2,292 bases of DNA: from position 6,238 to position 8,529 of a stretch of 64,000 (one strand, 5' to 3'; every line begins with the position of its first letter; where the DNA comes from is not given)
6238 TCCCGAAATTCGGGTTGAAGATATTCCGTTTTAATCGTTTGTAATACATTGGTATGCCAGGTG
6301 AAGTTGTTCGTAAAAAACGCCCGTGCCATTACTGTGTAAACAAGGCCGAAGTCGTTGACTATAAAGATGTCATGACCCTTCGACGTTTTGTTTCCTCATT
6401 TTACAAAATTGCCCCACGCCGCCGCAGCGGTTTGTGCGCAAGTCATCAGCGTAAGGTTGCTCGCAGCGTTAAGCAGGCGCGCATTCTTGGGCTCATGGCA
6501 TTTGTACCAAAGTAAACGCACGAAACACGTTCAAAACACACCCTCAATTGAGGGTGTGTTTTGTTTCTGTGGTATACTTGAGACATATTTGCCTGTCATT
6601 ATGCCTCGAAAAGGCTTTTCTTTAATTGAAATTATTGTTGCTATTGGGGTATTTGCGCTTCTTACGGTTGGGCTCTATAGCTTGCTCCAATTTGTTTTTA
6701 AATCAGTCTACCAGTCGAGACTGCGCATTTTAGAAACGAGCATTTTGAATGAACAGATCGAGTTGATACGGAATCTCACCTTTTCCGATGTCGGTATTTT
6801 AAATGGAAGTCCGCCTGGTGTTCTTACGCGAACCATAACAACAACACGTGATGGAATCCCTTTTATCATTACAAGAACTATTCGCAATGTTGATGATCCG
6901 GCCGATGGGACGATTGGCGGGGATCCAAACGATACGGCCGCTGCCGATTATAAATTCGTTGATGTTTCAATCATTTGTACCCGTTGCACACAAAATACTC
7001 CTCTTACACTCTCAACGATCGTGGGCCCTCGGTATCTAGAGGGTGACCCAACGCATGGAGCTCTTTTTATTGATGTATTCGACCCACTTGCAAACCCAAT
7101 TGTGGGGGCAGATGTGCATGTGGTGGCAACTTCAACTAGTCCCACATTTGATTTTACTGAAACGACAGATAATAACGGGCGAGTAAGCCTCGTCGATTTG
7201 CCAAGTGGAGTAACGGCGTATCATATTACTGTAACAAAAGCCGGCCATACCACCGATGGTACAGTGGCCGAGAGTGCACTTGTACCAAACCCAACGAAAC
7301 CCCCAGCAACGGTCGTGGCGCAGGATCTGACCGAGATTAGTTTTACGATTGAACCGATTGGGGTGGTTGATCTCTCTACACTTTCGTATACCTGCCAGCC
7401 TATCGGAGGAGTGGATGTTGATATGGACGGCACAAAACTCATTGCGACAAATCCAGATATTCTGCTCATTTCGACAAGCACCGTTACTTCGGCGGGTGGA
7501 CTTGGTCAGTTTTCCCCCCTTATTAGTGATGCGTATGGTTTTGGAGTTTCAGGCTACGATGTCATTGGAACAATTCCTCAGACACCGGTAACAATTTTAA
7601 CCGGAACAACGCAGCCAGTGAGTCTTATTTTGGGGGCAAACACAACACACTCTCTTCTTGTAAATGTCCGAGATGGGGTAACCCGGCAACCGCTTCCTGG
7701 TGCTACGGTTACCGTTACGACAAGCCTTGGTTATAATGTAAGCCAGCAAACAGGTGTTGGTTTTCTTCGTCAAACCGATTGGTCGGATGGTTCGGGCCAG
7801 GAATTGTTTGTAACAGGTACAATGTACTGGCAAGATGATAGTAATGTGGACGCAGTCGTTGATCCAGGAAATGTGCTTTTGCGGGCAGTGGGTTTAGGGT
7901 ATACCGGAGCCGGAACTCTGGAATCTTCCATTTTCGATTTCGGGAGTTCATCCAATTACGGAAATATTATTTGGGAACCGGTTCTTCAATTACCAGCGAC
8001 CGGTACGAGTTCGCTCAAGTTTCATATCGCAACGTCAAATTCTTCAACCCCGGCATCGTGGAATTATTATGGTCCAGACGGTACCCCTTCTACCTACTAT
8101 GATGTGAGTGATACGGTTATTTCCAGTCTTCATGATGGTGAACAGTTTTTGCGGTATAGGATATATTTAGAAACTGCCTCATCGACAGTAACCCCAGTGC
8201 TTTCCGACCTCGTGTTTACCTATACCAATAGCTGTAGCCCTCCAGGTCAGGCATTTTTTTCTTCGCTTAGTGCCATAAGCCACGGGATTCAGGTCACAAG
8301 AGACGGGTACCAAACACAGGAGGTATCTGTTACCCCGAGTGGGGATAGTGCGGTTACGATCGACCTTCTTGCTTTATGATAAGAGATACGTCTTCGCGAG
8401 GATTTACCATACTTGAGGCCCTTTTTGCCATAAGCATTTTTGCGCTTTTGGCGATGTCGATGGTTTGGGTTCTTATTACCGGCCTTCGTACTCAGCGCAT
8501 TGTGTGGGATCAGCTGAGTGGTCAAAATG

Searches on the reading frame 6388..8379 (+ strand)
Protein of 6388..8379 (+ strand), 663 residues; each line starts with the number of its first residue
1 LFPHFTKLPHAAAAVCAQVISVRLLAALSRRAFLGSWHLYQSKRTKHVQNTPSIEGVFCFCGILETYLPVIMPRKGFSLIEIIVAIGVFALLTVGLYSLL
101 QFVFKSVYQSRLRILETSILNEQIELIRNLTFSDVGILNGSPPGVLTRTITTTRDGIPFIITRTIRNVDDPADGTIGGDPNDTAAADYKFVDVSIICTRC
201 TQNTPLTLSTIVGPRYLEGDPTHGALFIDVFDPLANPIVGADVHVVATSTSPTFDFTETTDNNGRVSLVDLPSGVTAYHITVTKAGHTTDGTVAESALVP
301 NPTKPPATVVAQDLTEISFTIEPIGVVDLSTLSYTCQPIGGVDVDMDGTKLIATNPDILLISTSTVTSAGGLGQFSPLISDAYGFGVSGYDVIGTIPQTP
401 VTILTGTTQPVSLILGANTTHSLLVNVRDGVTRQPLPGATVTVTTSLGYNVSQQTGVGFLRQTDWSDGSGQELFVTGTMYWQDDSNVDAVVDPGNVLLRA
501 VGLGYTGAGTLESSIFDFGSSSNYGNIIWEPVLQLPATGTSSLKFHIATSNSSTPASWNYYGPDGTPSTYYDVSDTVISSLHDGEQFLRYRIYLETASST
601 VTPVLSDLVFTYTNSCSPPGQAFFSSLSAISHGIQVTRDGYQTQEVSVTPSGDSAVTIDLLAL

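Call 59: search_protein_families(library=pfam, proteins=[window:6388-8379:+], max_evalue=0.00001)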
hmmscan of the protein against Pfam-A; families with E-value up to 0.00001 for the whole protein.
window:6388-8379:+ (663 aa): 2 families
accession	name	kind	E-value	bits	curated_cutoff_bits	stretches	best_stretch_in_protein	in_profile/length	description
PF13620.12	CarboxypepD_reg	-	1.8e-09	38.2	32.3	0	230-290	6-62/82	Carboxypeptidase regulatory-like domain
PF07963.17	N_methyl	-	8.1e-06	25.6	21.2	0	74-97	4-27/27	Prokaryotic N-terminal methylation motif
